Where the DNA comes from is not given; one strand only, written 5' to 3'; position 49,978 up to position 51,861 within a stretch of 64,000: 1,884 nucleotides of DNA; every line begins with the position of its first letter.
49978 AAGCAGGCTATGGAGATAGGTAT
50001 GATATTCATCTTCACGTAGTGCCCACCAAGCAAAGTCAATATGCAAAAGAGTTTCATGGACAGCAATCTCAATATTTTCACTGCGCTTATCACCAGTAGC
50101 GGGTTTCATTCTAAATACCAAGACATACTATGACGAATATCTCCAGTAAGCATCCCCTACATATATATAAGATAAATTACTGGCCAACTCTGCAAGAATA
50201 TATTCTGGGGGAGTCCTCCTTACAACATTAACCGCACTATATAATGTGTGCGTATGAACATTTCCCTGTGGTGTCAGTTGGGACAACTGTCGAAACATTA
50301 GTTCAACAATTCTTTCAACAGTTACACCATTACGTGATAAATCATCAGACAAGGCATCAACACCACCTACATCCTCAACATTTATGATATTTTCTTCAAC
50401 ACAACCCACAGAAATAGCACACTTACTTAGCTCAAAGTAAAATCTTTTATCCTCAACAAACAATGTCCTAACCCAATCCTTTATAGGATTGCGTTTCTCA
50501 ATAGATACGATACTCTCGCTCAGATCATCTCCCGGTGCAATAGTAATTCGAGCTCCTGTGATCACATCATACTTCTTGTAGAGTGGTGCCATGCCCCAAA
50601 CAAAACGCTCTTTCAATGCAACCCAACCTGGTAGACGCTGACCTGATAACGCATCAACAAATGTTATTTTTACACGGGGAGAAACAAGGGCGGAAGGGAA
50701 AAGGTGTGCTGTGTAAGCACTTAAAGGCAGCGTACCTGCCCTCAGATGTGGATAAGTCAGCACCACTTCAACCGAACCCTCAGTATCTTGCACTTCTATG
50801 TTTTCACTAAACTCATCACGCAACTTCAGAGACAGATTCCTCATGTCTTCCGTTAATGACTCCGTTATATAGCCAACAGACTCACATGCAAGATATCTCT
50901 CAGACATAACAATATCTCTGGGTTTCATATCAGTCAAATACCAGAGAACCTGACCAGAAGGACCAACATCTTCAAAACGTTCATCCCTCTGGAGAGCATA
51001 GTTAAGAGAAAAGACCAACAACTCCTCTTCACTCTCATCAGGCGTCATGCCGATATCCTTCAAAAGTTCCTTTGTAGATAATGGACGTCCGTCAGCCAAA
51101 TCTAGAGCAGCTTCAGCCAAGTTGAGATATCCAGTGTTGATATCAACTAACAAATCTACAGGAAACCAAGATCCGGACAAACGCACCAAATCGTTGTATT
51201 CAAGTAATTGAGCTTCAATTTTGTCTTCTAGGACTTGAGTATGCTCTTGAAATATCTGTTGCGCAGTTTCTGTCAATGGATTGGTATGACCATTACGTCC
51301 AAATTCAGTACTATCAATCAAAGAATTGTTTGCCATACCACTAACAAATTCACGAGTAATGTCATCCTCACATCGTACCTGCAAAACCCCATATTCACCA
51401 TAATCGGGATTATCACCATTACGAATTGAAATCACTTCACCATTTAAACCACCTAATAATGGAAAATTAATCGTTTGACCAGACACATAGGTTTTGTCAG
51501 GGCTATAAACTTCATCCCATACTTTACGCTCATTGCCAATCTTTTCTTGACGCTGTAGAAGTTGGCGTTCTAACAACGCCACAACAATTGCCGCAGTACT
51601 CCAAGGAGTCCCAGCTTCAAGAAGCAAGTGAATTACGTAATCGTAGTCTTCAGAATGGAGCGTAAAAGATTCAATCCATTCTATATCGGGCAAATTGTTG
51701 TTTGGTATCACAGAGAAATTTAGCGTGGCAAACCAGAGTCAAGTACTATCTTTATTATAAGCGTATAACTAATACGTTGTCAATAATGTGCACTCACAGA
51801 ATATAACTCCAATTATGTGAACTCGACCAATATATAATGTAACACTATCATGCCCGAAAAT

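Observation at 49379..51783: Self-contained three-gene operon: two unrecognisable proteins translationally coupled to a MoaD/ThiS-type ubiquitin-like protein ending GG-NK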

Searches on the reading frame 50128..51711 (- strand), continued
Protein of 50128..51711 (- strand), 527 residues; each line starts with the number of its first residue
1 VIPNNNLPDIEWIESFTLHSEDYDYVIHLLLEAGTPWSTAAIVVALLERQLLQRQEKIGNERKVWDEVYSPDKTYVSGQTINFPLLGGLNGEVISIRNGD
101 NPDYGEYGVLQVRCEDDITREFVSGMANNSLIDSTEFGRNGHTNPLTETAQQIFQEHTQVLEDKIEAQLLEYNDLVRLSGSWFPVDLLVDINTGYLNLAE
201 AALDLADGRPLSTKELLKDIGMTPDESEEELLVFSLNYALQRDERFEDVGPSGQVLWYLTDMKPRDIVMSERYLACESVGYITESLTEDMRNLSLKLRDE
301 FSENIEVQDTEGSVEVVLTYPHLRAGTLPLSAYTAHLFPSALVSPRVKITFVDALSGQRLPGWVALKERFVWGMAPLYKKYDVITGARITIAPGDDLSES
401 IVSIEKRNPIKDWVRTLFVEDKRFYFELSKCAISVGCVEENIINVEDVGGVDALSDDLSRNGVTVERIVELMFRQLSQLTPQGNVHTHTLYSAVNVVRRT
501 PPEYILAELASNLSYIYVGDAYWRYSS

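Call 29: fold_search(model_id=the predicted structure, library=pdb)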
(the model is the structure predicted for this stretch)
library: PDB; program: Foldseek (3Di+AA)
matches with E <= 10: 558; with E <= 0.001: 0
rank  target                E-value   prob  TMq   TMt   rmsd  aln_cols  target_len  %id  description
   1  6j9a_A                2.9e-02  1.00  0.15  0.65   4.2       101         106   19  Crystal structure of Arabidopsis thaliana VAL1 in complex with FLC DNA fragment (released 2019-05-29)
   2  4ldv                  2.9e-02  0.99  0.15  0.23  11.7       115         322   16  Crystal structure of the DNA binding domain of A. thailana auxin response factor 1 (released 2014-02-12)
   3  9rw4_D                3.3e-02  0.18  0.09  0.10  27.2       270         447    8  Egalitarian-BicD in complex with hSL1 of the hairy localization element (Structure B) (released 2026-03-25)
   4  5yzy_C                4.1e-02  1.00  0.15  0.61   3.8        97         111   18  AtVAL1 B3 domain in complex with 13bp-DNA (released 2018-05-02)
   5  6fas_A                4.1e-02  0.99  0.15  0.60   4.5        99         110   20  Crystal structure of VAL1 B3 domain in complex with cognate DNA (released 2018-04-18)
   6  5lzb_z                4.3e-02  0.35  0.11  0.09  20.9       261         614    9  Structure of SelB-Sec-tRNASec bound to the 70S ribosome in the initial binding state (IB) (released 2016-11-23)
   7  9a6y_A                5.9e-02  0.95  0.13  0.35  11.9       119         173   19  Integrative model of RPOE-RPOC by crosslinking MS and deep learning (released 2024-09-18)
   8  8oj1_A                8.6e-02  0.87  0.16  0.27  16.2       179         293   11  Crystal structure of the DNA binding domain of M. polymorpha Auxin Response Factor 2 (MpARF2) in complex with High Aff (released 2024-04-03)
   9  6c5d_B                9.6e-02  0.99  0.15  0.54   3.5       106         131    8  N-terminal domain of Helicobacter pylori LlaJI.R1 (released 2018-06-27)
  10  8b9x_B                1.1e-01  0.25  0.09  0.18  20.3       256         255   12  Chimeric protein of human UFM1 E3 ligase, UFL1, and DDRGK1 (released 2023-10-25)
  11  9gc3_A                1.1e-01  0.06  0.11  0.10  32.1       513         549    7  yeast TFIIIC TauB subcomplex bound to a tRNA gene (released 2024-11-27)
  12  8b9x_A                1.2e-01  0.25  0.10  0.18  20.2       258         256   12  Chimeric protein of human UFM1 E3 ligase, UFL1, and DDRGK1 (released 2023-10-25)
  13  1b9m_A                1.3e-01  0.11  0.09  0.16  18.6       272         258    9  REGULATOR FROM ESCHERICHIA COLI (released 2000-03-15)
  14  6juv_A                1.5e-01  0.44  0.11  0.26  15.2       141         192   23  Crytsal structure of ScpB derived from Pyrococcus yayanosii (released 2020-01-22)
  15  8cli_A                1.5e-01  0.23  0.12  0.12  23.9       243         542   12  TFIIIC TauB-DNA monomer (released 2023-06-21)
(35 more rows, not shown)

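Call 52: search_protein_representatives(alignment_id=A2)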
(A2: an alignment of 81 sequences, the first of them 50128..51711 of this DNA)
Query: 81 sequences, 529 profile positions. Proteins with E-value up to 0.001 (for the whole library): 1068; up to 1e-10: 677; up to 1e-30: 308. The best 150 are listed.
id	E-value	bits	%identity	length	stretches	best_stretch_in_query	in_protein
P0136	1.0e-216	736.8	-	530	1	2-525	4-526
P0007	4.0e-214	728.3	-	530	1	1-525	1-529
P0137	2.3e-211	719.2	-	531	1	1-526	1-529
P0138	4.0e-200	682.1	-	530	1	9-525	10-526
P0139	1.0e-194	664.2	-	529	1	6-526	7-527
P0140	5.0e-193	658.7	-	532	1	4-525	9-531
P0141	1.6e-192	657.0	-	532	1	8-526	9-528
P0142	1.1e-189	647.7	-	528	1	8-524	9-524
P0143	4.2e-184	629.2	-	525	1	1-523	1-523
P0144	6.3e-184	628.6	-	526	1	5-522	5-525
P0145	7.3e-181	618.5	-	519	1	6-523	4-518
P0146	1.7e-180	617.3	-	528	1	2-528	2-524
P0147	3.0e-179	613.2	-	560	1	2-524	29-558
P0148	4.8e-176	602.6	-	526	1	1-526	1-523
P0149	7.6e-175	598.7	-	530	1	4-526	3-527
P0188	4.5e-141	487.2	-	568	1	3-525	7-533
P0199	4.5e-134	464.1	-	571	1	3-524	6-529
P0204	1.8e-123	429.1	-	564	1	5-525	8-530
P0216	9.7e-109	380.5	-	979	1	5-524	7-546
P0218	7.9e-106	370.9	-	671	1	7-525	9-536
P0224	2.5e-102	359.4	-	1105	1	7-524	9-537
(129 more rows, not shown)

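Call 54: search_protein_families(library=pfam, proteins=[P0216, P0218, P0224, P0188, P0199, P0204], max_evalue=0.01)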
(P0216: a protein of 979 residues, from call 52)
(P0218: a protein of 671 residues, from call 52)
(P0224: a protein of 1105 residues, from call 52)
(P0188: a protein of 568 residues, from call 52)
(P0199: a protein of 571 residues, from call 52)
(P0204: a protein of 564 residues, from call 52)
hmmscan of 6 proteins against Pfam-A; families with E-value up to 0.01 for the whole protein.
P0216 (979 aa): 9 families
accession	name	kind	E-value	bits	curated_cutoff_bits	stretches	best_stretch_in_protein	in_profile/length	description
PF02384.22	N6_Mtase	-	3.9e-24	86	20.4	1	752-874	11-138/311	N-6 DNA Methylase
PF05175.20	MTS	-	8.2e-12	45.5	23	1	777-895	24-138/170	Methyltransferase small domain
PF01170.24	UPF0020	-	3.3e-08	33.9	22.3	1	776-873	20-133/197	RMKL-like, methyltransferase domain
PF13847.12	Methyltransf_31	-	1.1e-07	32.1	27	1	784-899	3-113/145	Methyltransferase domain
PF13649.12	Methyltransf_25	-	6.5e-06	27.2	27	1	788-891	1-97/97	Methyltransferase domain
PF08242.18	Methyltransf_12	-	1.9e-05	25.7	30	1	790-892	2-97/98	Methyltransferase domain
PF13489.12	Methyltransf_23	-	0.0003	21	27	1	773-915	10-134/164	Methyltransferase domain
PF07669.17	Eco57I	-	0.00044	20.8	25.3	0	846-875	54-88/171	Eco57I restriction-modification methylase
PF06325.19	PrmA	-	0.00075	19.5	22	1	783-868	160-233/296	Ribosomal protein L11 methyltransferase (PrmA)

P0218 (671 aa): 0 families

P0224 (1105 aa): 11 families
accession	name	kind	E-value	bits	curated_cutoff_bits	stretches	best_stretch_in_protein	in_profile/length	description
PF02384.22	N6_Mtase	-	2.1e-26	93.5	20.4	2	878-999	11-137/311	N-6 DNA Methylase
PF05175.20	MTS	-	5.7e-11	42.8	23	1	900-1021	21-138/170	Methyltransferase small domain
PF01170.24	UPF0020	-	3.2e-09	37.2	22.3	1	898-998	16-132/197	RMKL-like, methyltransferase domain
PF13847.12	Methyltransf_31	-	9.9e-08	32.2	27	1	909-1025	2-113/145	Methyltransferase domain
PF07669.17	Eco57I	-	1.1e-05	26.1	25.3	1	945-1054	4-165/171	Eco57I restriction-modification methylase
PF13649.12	Methyltransf_25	-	0.0002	22.4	27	1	914-1017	1-97/97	Methyltransferase domain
PF01135.25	PCMT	-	0.00097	19.4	20.3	1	898-1027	61-177/210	Protein-L-isoaspartate(D-aspartate) O-methyltransferase (PCMT)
PF08242.18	Methyltransf_12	-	0.001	20.2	30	1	916-1018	2-97/98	Methyltransferase domain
PF01209.24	Ubie_methyltran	-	0.0011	18.8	20.1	1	900-1020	37-150/233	ubiE/COQ5 methyltransferase family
PF13489.12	Methyltransf_23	-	0.0018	18.5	27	0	897-1058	8-148/164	Methyltransferase domain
PF06325.19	PrmA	-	0.0024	17.9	22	1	909-1020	160-257/296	Ribosomal protein L11 methyltransferase (PrmA)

P0188 (568 aa): 0 families

P0199 (571 aa): 0 families

P0204 (564 aa): 0 families

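Call 62: find_encoding_contigs(protein=P0224, flank=8000, max_places=3)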
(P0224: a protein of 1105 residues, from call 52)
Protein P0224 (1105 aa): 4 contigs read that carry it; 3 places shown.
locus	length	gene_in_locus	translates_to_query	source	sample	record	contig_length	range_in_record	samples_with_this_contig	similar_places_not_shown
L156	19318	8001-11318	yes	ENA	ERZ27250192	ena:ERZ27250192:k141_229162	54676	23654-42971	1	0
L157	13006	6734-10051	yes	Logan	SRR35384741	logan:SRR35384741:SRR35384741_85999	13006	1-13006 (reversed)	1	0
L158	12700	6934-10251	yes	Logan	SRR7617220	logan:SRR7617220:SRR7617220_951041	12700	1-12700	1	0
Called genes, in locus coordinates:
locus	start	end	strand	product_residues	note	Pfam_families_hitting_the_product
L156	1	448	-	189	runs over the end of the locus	PF01558:POR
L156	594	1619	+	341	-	PF05496:RuvB_N, PF06068:TIP49 (faint), PF00004:AAA, PF07728:AAA_5, PF17864:AAA_lid_4, PF05491:WHD_RuvB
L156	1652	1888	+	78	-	-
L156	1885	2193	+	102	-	-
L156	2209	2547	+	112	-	-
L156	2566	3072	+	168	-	PF00929:RNase_T (weak)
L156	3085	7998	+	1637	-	PF04851:ResIII (weak), PF00270:DEAD, PF13307:Helicase_C_2, PF00270:DEAD, PF00271:Helicase_C, PF16124:RecQ_Zn_bind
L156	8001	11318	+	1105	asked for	PF01170:UPF0020, PF02384:N6_Mtase, PF05175:MTS, PF13847:Methyltransf_31, PF07669:Eco57I (faint)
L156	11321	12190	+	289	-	-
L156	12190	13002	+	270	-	PF02384:N6_Mtase, PF01170:UPF0020 (faint), PF03602:Cons_hypoth95, PF05175:MTS, PF08242:Methyltransf_12 (weak), PF13649:Methyltransf_25, PF13847:Methyltransf_31, PF07669:Eco57I, +1 more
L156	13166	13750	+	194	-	PF18765:Polbeta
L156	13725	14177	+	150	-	PF18726:HEPN_SAV_6107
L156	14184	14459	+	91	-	PF20114:DUF6504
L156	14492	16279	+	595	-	-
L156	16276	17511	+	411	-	-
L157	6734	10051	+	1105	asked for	PF01170:UPF0020, PF02384:N6_Mtase, PF05175:MTS, PF13847:Methyltransf_31, PF07669:Eco57I (faint)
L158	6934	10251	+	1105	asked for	PF01170:UPF0020, PF02384:N6_Mtase, PF05175:MTS, PF13847:Methyltransf_31, PF07669:Eco57I (faint)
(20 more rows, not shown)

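Call 63: find_encoding_contigs(protein=P0216, flank=8000, max_places=3)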
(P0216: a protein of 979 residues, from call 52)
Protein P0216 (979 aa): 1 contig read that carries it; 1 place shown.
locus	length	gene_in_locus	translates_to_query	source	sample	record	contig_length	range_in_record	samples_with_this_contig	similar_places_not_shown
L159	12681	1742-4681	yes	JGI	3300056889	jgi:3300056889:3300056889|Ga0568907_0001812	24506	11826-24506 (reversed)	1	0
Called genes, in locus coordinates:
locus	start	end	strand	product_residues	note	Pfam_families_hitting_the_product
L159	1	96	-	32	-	?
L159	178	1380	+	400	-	PF12770:CHAT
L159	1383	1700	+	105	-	PF24393:Pepco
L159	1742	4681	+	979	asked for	PF02384:N6_Mtase, PF01170:UPF0020, PF05175:MTS, PF08242:Methyltransf_12 (faint), PF13649:Methyltransf_25 (weak), PF13847:Methyltransf_31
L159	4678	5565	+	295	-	-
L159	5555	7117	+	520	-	PF02384:N6_Mtase, PF01170:UPF0020 (weak), PF07669:Eco57I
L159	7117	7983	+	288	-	PF02384:N6_Mtase, PF01170:UPF0020 (weak), PF03602:Cons_hypoth95, PF05175:MTS, PF08242:Methyltransf_12 (weak), PF13649:Methyltransf_25 (weak), PF13847:Methyltransf_31 (weak), PF07669:Eco57I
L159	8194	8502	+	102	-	PF02604:PhdYeFM_antitox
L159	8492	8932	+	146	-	PF01850:PIN, PF13470:PIN_3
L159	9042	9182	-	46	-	-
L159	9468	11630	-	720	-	PF20773:InhA-like_MAM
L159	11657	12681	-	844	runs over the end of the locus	PF01590:GAF, PF13185:GAF_2, PF13492:GAF_3, PF13185:GAF_2, PF01590:GAF, PF13492:GAF_3, PF01590:GAF, PF13185:GAF_2, +5 more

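Call 67: search_protein_families(library=pfam, proteins=[L018:12371-12931:+, L018:12964-14106:+, L018:14063-15415:-], max_evalue=0.0001)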
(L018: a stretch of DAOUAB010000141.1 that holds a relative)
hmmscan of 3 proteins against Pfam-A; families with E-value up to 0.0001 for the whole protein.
L018:12371-12931:+ (186 aa): 0 families

L018:12964-14106:+ (380 aa): 0 families

L018:14063-15415:- (450 aa): 1 family
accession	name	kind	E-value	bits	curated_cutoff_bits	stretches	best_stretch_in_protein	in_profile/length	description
PF01098.24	FTSW_RODA_SPOVE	-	5.4e-67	226.7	26.4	1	112-441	38-352/356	Cell cycle protein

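Call 82: search_protein_families(library=phrogs, proteins=[window:50128-51711:-, P0224], max_evalue=0.01)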
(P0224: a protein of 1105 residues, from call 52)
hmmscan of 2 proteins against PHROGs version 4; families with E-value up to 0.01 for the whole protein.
window:50128-51711:- (527 aa): 0 families

P0224 (1105 aa): 17 families
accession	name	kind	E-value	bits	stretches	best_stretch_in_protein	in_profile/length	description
phrog_2713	-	unknown function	5.3e-26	92.7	1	878-1055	177-379/520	-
phrog_9133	-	unknown function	1.5e-19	70.4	1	885-1046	730-877/1259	-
phrog_11358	-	unknown function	2.2e-08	32.5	1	892-1045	1849-1983/3431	-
phrog_18947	-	unknown function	1.4e-07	30.2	1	982-1045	641-704/1537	-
phrog_6380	-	other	1.5e-07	31.7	1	889-997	19-136/382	DNA methyltransferase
phrog_5172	-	unknown function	1.4e-06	28.3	1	887-1017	18-125/377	-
phrog_34860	-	unknown function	1.6e-06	27.3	1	913-999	246-332/830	-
phrog_6263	-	other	5.5e-06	26.3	1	883-1022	385-506/548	DNA methyltransferase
phrog_9793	-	unknown function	1.4e-05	24.6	1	970-1043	668-737/772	-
phrog_22901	-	unknown function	1.6e-05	23.4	1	984-1046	709-771/1394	-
phrog_3820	-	other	6.2e-05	23.2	1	889-999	48-140/255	DNA methyltransferase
phrog_13671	-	other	0.00012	21.6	1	886-1055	339-523/666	DNA methyltransferase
phrog_799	-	other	0.00048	20.4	1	892-1019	215-312/458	DNA methyltransferase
phrog_24008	-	DNA, RNA and nucleotide metabolism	0.0021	17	1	884-1029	67-203/1006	helicase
phrog_16674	-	other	0.0023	16.6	0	886-943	401-461/1364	DNA methyltransferase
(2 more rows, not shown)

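Call 91: search_protein_families(library=pfam, alignment_id=A2, max_evalue=0.5)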
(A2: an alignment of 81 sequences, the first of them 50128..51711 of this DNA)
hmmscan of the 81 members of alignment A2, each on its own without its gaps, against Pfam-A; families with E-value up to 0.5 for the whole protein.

A. member 1, window:50128-51711:- (527 aa): 0 families

B. families by the number of members that match (of 81 scanned): 19 families
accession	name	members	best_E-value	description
PF15237.11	PTRF_SDPR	4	0.083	PTRF/SDPR family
PF19946.4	DUF6408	2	0.022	Family of unknown function (DUF6408)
PF17455.7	LtuB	1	0.0034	Late transcription unit B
PF08542.16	Rep_fac_C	1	0.0052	Replication factor C C-terminal domain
PF09186.17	DUF1949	1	0.014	Domain of unknown function (DUF1949)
PF21744.3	BAHCC1-like_Tudor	1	0.026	BAHCC1-like, Tudor domain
PF08100.18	Dimerisation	1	0.039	O-methyltransferase dimerisation domain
PF25167.1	DUF7829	1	0.044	Domain of unknown function (DUF7829)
PF24266.1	HTH_HVO_0163_N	1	0.088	HVO_0163, N-terminal HTH domain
PF24503.1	DUF7590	1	0.12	Domain of unknown function (DUF7590)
PF05066.19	HARE-HTH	1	0.13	HB1, ASXL, restriction endonuclease HTH domain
PF19537.4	DUF6061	1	0.14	Family of unknown function (DUF6061)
PF13801.11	Metal_resist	1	0.14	Heavy-metal resistance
PF12573.13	OxoDH_E1alpha_N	1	0.17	2-oxoisovalerate dehydrogenase E1 alpha subunit N terminal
PF04283.17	CheF-arch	1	0.18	Chemotaxis signal transduction system protein F from archaea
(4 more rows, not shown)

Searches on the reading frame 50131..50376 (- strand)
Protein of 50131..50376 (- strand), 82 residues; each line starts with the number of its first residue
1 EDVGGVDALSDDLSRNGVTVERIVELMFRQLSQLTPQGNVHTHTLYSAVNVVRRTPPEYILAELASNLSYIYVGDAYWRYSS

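Call 100: search_solved_structures(query=A7, max_evalue=10, show_alignments=2)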
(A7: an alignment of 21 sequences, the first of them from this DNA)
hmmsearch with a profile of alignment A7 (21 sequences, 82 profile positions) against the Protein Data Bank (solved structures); distinct sequences matched with E-value up to 10: 7.
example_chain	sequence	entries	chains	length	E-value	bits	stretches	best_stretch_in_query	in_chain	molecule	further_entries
7wmp_A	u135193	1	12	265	0.11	15.7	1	11-48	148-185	Nozzle protein gp25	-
6wi5_A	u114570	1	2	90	0.35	14.1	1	10-44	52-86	De novo designed protein Foldit4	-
8rhb_K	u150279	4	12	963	0.62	13.3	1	5-42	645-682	Kinesin-1 heavy chain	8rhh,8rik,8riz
3jz3_A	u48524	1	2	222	1.3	12.3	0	19-60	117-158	Sensor protein qseC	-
9pmb_A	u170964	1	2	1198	1.3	12.3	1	5-42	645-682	Kinesin-1 heavy chain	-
6a5e_C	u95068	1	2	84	2.2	11.5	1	41-66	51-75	GPI-anchored protein LLG2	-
7zcg_B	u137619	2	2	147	4.2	10.6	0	2-45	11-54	Charged multivesicular body protein 2a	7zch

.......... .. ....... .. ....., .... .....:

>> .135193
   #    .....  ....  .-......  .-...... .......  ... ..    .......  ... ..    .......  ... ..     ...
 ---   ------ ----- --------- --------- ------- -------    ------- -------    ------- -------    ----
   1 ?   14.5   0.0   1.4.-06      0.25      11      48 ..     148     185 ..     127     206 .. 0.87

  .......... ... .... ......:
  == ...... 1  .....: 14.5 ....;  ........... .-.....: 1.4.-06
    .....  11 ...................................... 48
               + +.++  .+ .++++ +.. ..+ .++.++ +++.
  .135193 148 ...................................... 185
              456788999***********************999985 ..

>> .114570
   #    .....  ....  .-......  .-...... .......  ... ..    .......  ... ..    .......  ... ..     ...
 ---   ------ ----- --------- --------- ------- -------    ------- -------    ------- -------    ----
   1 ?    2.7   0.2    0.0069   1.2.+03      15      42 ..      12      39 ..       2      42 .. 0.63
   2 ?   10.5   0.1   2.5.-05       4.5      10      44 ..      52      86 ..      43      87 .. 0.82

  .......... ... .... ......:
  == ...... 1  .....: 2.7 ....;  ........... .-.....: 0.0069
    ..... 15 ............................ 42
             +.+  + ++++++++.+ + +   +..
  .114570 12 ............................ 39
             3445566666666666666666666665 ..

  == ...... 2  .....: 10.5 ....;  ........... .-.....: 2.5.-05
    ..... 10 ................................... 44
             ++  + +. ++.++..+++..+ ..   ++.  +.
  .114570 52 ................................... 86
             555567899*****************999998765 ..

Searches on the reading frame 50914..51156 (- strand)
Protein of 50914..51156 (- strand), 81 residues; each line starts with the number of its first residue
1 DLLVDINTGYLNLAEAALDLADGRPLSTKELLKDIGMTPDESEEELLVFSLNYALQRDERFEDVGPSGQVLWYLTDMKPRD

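Call 99: search_solved_structures(query=A6, max_evalue=10, show_alignments=2)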
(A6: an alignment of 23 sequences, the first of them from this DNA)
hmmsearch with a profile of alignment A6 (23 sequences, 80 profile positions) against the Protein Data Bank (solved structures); distinct sequences matched with E-value up to 10: 2.
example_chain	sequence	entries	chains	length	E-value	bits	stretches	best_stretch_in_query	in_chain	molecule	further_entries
9sgv_A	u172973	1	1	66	1.2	12.5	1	14-42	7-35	Ap3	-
7udj_H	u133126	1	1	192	6.4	10.2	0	10-40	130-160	De novo designed helical repeat protein RPB_PEW3_R4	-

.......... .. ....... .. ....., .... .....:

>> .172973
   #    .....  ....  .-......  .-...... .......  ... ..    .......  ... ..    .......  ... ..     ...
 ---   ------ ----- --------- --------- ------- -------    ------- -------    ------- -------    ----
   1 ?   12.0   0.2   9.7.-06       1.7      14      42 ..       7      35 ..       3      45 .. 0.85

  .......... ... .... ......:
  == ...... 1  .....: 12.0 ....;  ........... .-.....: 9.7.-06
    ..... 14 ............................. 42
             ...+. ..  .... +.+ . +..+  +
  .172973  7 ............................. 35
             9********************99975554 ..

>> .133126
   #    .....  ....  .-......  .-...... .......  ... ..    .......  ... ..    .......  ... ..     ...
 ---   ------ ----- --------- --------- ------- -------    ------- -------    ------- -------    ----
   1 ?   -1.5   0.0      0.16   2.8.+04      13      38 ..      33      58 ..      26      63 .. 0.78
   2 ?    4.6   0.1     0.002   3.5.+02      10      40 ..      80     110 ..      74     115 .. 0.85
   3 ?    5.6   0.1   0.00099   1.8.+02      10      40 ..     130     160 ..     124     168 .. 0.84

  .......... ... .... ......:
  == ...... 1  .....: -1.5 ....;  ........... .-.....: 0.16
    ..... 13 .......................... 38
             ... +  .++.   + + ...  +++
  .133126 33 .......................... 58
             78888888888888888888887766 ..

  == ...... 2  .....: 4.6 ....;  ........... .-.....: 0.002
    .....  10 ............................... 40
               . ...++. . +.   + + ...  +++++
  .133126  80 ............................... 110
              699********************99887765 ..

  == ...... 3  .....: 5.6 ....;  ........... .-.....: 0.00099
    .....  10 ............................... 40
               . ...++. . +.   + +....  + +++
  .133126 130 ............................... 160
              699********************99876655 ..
